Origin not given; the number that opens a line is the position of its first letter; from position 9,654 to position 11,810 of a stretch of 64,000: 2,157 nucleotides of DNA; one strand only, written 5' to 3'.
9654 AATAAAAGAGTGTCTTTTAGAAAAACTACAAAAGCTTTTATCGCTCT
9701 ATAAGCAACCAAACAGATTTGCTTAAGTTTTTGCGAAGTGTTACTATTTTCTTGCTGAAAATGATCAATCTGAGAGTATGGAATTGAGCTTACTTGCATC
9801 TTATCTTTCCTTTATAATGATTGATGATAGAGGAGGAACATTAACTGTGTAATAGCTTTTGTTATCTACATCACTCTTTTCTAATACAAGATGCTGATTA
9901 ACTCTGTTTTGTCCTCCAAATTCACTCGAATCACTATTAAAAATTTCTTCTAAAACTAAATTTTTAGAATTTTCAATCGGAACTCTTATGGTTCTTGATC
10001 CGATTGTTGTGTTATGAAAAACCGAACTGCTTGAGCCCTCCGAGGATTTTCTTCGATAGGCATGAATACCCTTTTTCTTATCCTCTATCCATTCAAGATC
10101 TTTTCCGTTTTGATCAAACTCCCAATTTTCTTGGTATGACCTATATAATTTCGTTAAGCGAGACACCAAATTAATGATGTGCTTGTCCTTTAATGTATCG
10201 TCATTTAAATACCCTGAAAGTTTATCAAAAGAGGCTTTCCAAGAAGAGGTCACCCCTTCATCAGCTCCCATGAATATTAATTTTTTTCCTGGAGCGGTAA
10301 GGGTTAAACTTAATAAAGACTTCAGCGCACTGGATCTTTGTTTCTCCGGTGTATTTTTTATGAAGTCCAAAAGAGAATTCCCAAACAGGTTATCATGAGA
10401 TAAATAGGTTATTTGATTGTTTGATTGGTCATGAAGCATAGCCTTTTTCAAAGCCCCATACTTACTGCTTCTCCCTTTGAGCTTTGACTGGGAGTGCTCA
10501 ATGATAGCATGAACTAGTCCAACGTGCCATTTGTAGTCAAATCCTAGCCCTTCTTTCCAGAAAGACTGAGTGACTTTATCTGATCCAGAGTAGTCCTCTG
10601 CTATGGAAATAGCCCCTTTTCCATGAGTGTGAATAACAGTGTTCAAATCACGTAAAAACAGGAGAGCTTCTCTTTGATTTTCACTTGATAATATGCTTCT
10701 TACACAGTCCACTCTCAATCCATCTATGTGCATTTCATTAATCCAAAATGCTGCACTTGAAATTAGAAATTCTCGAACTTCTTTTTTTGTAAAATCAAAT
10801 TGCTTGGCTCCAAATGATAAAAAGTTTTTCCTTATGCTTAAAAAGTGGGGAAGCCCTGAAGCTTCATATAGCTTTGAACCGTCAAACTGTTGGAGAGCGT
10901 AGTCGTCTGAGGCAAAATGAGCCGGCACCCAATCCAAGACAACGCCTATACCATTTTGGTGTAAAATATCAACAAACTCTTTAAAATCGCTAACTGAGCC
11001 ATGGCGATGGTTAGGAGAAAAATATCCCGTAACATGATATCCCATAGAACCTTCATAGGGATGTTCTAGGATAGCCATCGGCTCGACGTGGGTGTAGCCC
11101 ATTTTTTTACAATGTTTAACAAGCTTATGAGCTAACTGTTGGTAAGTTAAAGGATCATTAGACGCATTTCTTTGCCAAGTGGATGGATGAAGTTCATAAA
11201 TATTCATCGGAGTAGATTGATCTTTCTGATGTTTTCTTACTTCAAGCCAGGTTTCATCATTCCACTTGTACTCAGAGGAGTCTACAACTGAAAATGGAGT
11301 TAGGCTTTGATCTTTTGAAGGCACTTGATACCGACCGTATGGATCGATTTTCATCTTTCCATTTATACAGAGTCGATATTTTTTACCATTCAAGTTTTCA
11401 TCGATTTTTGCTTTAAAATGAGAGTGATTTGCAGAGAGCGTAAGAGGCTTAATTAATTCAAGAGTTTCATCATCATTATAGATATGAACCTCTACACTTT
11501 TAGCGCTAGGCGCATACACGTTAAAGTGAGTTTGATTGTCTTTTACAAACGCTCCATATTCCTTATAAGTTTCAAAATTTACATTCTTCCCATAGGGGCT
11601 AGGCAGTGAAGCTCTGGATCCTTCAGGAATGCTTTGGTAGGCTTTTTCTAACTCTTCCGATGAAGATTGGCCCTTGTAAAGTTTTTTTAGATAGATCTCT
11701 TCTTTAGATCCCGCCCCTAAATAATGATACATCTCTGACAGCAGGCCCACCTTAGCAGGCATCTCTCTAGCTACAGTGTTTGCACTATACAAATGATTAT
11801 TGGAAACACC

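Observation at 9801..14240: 1479-aa three-part protein: unknown 277-aa N-terminal domain + GlgA + GlgB, in a genome that still has glgC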

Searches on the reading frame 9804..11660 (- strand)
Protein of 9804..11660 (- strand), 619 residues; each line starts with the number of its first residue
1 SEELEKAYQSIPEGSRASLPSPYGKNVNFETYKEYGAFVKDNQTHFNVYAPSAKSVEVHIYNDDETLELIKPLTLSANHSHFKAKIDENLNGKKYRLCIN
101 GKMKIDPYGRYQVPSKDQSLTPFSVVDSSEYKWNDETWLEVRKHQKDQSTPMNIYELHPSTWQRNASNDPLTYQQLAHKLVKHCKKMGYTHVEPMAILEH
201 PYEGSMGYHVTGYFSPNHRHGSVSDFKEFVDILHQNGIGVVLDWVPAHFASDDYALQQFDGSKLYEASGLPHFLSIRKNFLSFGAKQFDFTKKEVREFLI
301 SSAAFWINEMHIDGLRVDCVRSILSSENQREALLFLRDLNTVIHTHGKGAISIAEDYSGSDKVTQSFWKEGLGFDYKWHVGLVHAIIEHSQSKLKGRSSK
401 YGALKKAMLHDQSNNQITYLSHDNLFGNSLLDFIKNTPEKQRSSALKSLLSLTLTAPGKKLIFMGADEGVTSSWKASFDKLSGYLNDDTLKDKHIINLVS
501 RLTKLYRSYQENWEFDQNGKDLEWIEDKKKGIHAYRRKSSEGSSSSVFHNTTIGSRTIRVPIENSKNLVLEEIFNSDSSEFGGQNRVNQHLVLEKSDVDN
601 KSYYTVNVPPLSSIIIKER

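Call 23: search_solved_structures(query=window:9804-11660:-, show_alignments=1, max_evalue=1e-20)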
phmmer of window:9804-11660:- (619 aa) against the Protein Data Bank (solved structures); distinct sequences matched with E-value up to 1e-20: 25.
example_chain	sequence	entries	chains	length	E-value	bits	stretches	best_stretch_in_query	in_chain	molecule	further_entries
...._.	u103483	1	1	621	6.3e-78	266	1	28-617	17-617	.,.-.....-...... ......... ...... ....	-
8zqa_A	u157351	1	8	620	3.2e-77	263.7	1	28-616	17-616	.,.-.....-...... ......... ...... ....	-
3k1d_A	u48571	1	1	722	9.1e-75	255.6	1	124-583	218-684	1,4-alpha-glucan-branching enzyme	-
5gr5_A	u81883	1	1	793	2.7e-74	254.1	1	43-617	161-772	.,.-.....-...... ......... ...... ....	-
5gqw_A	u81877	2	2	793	3.5e-74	253.6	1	43-617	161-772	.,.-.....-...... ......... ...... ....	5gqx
5gr0_A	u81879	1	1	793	7.5e-74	252.6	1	43-617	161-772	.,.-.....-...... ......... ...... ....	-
5gqu_A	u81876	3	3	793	8.9e-74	252.3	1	43-617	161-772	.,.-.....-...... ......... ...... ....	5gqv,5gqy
5gr1_A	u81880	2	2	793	3.2e-73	250.5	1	43-617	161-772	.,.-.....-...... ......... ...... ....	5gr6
5gqz_A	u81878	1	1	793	3.8e-73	250.2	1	43-617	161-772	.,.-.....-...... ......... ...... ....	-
5gr2_A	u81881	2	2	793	3.8e-73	250.2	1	169-617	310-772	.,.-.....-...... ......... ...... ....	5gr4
6klf_A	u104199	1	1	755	8.6e-73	249.1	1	169-617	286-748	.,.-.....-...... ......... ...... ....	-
9u77_A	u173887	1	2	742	2e-72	247.8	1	104-615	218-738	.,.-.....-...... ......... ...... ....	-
5gr3_A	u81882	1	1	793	5.9e-72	246.3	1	169-617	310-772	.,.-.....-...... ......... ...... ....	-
8sdb_A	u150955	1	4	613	2.4e-67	231.1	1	43-614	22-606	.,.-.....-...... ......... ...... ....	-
1m7x_A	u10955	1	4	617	2.4e-67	231.1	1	43-614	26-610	1,4-alpha-glucan Branching Enzyme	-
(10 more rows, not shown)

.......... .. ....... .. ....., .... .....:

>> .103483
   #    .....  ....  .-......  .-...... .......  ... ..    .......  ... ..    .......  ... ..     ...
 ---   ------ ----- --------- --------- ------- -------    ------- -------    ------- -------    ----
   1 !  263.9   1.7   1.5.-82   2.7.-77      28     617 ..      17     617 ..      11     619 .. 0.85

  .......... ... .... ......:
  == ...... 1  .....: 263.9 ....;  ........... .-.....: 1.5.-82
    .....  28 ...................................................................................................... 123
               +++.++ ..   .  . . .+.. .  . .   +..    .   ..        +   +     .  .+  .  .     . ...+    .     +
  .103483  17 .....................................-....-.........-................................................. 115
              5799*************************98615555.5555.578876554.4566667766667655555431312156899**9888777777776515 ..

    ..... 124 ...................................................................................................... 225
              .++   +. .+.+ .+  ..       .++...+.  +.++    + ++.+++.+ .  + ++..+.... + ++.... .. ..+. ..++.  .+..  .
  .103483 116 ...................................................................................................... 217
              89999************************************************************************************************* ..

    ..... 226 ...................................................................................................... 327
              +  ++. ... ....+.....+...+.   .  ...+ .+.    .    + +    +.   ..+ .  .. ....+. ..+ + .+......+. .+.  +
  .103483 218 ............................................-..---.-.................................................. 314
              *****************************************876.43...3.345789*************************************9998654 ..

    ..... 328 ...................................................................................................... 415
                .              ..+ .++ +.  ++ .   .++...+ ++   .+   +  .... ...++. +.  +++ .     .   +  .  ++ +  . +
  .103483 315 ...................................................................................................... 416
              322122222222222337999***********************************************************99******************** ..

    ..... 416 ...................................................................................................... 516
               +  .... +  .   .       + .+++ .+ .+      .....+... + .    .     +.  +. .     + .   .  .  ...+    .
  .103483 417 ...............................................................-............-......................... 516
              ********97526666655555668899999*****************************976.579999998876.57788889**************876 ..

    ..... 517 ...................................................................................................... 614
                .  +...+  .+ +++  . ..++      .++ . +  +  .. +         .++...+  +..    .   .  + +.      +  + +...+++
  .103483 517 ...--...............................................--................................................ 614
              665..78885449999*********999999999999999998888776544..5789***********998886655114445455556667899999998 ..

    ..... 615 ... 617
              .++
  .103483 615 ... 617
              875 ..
